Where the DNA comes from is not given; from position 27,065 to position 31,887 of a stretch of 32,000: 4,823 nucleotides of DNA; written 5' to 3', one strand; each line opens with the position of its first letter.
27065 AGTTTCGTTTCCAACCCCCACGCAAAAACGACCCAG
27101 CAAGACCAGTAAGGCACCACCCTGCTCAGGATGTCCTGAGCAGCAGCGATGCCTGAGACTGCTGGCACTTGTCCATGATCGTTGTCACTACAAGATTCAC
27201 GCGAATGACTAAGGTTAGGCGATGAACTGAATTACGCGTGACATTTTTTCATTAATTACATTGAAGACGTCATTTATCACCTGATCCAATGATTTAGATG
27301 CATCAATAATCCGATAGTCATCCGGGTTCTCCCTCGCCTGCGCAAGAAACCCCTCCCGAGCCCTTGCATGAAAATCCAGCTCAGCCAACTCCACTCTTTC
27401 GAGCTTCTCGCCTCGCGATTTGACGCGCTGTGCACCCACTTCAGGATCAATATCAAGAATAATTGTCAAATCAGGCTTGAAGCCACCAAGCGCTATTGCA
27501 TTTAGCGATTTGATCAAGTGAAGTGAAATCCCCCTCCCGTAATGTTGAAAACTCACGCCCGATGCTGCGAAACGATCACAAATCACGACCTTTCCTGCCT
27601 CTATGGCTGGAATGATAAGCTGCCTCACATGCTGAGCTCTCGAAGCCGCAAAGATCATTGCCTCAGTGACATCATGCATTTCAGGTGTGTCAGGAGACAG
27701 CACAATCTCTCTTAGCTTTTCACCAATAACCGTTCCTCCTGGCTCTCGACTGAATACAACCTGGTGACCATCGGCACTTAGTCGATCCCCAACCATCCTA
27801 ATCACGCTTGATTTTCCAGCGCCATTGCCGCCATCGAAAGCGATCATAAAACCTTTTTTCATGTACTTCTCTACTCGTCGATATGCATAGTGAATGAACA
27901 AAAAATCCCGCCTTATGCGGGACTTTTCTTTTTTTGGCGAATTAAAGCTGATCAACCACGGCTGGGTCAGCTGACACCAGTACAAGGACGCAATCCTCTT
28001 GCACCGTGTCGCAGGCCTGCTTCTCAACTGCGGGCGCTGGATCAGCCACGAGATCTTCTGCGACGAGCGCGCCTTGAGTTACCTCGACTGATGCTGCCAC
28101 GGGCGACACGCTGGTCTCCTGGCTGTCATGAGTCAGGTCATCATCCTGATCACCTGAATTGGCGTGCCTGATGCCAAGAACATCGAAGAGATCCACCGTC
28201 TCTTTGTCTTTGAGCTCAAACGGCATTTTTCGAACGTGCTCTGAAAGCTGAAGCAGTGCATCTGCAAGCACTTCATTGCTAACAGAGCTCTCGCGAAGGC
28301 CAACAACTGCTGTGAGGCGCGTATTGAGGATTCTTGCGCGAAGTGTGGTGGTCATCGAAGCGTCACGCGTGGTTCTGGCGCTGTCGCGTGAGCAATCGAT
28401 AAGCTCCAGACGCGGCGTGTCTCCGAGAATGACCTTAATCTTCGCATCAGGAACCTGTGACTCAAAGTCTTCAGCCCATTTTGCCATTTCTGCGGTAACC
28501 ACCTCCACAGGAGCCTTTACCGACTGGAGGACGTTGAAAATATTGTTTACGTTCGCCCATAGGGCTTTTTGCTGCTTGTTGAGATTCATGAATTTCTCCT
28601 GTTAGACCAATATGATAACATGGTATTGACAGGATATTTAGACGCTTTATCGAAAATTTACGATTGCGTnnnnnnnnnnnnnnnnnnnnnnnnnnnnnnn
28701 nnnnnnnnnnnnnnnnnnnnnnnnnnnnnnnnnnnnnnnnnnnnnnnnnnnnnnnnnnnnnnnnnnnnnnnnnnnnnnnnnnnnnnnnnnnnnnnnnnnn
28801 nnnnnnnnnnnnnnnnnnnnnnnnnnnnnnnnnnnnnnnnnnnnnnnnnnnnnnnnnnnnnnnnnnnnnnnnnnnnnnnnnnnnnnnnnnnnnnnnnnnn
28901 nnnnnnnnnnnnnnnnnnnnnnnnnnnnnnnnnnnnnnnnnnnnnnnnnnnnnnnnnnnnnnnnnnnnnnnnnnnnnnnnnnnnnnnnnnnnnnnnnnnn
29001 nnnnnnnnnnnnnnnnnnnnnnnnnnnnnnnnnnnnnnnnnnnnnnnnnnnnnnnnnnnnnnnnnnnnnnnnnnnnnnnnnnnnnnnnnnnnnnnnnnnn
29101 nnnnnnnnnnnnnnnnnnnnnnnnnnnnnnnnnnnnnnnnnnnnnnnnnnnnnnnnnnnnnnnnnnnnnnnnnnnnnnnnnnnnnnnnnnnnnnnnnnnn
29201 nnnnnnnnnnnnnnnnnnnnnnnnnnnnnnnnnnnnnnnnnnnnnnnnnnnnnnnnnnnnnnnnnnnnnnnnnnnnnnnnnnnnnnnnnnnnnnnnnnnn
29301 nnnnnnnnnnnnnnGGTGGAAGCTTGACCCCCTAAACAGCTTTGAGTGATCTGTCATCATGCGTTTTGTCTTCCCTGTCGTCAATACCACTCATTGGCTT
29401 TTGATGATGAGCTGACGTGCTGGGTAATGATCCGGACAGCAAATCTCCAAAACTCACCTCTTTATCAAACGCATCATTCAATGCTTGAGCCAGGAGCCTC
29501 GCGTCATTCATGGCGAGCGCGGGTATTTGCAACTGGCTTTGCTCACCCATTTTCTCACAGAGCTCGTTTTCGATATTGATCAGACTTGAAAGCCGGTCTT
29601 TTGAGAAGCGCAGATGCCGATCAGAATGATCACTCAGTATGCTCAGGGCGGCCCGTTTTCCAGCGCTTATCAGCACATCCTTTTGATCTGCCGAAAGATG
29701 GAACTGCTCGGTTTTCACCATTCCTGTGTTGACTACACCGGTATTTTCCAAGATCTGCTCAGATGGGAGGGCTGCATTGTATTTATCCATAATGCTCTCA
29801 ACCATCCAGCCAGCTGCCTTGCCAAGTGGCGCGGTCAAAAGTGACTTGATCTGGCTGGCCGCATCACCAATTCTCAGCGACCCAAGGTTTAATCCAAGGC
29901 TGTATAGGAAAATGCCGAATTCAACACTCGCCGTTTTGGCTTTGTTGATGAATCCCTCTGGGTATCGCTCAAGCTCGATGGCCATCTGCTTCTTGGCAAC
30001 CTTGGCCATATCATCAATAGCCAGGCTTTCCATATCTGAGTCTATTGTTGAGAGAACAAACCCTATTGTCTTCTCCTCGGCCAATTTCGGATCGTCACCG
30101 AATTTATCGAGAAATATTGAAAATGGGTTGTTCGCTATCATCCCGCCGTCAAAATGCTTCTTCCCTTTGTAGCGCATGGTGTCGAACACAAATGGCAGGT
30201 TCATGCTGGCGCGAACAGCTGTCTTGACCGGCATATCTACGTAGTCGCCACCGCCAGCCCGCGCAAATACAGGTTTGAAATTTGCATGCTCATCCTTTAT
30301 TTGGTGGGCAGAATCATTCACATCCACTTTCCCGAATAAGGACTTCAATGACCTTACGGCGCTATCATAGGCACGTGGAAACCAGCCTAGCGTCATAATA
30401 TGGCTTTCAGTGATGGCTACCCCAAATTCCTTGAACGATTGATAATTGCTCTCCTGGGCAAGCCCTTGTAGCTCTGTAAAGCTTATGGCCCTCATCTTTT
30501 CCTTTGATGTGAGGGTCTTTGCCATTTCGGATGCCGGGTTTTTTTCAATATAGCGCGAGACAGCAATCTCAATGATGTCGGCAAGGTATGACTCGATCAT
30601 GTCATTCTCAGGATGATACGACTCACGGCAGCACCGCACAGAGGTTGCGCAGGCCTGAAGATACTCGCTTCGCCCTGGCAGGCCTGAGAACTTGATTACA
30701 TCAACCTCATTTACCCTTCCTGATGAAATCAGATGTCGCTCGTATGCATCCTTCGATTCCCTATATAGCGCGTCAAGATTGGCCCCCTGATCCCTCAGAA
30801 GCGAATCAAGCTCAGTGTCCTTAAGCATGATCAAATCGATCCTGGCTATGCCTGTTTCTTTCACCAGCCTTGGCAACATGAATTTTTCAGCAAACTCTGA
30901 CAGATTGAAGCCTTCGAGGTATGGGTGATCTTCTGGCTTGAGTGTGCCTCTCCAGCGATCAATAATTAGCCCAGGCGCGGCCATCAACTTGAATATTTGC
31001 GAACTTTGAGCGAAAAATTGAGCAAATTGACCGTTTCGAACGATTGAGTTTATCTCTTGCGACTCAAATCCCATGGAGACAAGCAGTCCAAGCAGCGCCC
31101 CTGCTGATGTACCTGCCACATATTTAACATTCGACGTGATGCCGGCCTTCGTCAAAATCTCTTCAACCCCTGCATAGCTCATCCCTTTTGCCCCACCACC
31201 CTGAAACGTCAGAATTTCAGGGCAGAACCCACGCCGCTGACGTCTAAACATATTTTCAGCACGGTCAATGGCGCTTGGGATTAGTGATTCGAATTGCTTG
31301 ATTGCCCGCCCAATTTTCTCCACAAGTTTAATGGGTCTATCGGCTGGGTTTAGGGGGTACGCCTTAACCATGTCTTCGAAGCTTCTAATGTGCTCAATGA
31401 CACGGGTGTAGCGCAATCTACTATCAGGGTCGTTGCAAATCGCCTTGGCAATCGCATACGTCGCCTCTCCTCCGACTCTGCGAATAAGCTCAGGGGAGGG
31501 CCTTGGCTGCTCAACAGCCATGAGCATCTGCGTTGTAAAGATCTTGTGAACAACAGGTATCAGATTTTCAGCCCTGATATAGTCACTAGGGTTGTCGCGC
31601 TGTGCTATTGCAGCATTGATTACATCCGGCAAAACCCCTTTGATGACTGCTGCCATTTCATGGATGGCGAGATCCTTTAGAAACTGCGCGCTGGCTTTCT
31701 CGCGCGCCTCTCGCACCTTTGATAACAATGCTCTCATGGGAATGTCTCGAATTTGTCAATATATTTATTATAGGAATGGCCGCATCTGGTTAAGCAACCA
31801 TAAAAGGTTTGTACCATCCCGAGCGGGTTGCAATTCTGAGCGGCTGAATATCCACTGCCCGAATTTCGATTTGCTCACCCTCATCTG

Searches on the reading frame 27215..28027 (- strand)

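Call 9: search_protein_families(library=pfam, proteins=[window:27215-28027:-], max_evalue=0.01)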
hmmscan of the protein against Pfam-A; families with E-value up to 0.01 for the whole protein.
window:27215-28027:- (270 aa): 3 families
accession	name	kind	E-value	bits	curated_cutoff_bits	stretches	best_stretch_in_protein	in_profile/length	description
PF02223.23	Thymidylate_kin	-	3.8e-50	170.6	27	1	64-253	1-184/185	Thymidylate kinase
PF13521.12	AAA_28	-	1.7e-06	28.8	27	1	62-213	2-136/164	AAA domain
PF00005.33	ABC_tran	-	0.0032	18.5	25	1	51-93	3-45/137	ABC transporter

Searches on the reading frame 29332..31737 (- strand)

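Call 9: search_protein_families(library=pfam, proteins=[window:29332-31737:-], max_evalue=0.01)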
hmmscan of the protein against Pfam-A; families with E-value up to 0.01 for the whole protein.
window:29332-31737:- (801 aa): 1 family
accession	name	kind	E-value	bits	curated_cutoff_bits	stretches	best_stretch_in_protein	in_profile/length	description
PF01734.28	Patatin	-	2.3e-23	83.9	27.7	2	176-297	1-113/191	Patatin-like phospholipase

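Call 85: search_protein_families(library=ncbifam, proteins=[window:29332-31737:-], max_evalue=0.01)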
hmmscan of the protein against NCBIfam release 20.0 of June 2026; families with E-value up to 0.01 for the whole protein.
window:29332-31737:- (801 aa): 4 families
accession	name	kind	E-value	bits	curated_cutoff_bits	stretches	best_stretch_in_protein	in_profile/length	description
NF043045.1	T4SS_VpdC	equivalog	1.2e-13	50.1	1000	2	175-235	307-365/880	Dot/Icm T4SS effector VpdC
NF041079.1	CBASS_lipase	equivalog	3e-08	33.3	200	1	174-246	2-76/317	CBASS cGAMP-activated phospholipase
NF053870.1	DS2_1_antiphage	equivalog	1.1e-05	24.9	400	1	175-232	2-62/299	anti-phage phospholipase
NF007623.0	PRK10279.1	equivalog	0.0002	20.7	272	0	178-218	10-48/301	patatin-like phospholipase RssA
